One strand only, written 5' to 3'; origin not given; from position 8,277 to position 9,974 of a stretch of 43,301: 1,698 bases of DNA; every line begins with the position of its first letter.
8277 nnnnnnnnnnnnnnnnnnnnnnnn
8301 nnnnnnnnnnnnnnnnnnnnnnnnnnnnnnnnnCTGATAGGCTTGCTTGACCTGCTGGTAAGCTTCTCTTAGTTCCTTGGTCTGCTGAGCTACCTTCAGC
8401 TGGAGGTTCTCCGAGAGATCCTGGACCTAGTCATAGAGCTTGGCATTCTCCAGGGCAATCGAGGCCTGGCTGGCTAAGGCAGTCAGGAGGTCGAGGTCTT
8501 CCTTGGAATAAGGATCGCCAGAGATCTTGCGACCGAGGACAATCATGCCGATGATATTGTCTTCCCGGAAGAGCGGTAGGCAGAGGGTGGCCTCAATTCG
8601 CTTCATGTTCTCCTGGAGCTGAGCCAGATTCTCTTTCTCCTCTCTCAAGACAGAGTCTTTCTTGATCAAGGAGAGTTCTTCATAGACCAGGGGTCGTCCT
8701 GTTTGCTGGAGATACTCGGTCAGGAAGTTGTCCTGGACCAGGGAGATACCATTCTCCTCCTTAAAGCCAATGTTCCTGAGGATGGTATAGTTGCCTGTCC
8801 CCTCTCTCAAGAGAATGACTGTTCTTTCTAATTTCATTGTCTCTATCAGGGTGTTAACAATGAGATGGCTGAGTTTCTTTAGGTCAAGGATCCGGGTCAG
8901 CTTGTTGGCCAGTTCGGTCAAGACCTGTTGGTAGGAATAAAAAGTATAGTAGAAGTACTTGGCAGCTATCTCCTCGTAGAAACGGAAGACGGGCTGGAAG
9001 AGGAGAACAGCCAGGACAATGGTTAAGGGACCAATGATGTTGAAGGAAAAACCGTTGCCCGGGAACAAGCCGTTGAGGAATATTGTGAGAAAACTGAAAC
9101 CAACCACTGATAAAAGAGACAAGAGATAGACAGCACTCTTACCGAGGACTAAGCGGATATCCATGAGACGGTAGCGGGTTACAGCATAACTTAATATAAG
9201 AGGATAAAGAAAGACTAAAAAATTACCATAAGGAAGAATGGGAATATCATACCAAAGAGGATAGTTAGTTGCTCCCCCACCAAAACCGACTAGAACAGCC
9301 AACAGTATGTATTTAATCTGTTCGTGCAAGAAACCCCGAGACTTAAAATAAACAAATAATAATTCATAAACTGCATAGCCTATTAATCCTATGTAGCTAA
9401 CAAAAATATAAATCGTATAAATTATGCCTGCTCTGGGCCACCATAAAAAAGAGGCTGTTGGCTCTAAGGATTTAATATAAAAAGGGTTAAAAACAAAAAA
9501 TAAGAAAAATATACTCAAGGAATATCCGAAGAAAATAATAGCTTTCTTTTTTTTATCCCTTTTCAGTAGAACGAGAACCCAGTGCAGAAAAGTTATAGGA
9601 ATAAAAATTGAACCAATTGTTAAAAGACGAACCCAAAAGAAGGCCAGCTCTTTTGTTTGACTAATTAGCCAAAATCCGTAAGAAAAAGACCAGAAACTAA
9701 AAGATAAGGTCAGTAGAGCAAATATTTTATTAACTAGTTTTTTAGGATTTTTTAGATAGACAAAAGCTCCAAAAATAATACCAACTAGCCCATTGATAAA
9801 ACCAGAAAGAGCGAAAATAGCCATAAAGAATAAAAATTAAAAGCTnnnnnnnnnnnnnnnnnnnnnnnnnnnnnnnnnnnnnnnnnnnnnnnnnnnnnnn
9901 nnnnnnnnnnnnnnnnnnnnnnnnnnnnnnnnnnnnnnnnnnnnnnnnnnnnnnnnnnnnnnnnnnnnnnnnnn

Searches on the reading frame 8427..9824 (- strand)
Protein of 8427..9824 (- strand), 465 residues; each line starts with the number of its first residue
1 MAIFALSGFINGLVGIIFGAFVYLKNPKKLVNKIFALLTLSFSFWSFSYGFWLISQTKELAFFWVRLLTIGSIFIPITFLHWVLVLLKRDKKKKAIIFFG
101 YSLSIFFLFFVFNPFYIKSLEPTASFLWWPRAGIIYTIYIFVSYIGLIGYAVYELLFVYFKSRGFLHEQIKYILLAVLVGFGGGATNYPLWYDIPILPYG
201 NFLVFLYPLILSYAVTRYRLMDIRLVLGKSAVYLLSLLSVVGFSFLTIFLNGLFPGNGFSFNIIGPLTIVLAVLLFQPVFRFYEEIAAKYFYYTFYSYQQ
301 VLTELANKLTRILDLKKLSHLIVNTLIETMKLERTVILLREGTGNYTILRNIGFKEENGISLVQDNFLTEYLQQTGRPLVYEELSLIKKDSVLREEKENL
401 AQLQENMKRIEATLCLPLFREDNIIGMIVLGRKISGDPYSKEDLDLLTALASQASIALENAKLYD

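Call 36: search_protein_families(library=pfam, proteins=[window:8427-9824:-], max_evalue=0.00001)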
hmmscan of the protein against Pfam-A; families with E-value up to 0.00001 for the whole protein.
window:8427-9824:- (465 aa): 4 families
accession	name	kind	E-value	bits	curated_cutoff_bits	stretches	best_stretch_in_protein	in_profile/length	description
PF16927.11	HisKA_7TM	-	4.7e-15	56.5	28.6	1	12-223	6-222/224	N-terminal 7TM region of histidine kinase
PF01590.32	GAF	-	1.3e-13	52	22.4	1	314-458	1-133/133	GAF domain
PF13492.12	GAF_3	-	1.7e-11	45.1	27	1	322-460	9-129/129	GAF domain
PF13185.12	GAF_2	-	4.8e-10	40.2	28.6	1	314-459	3-136/136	GAF domain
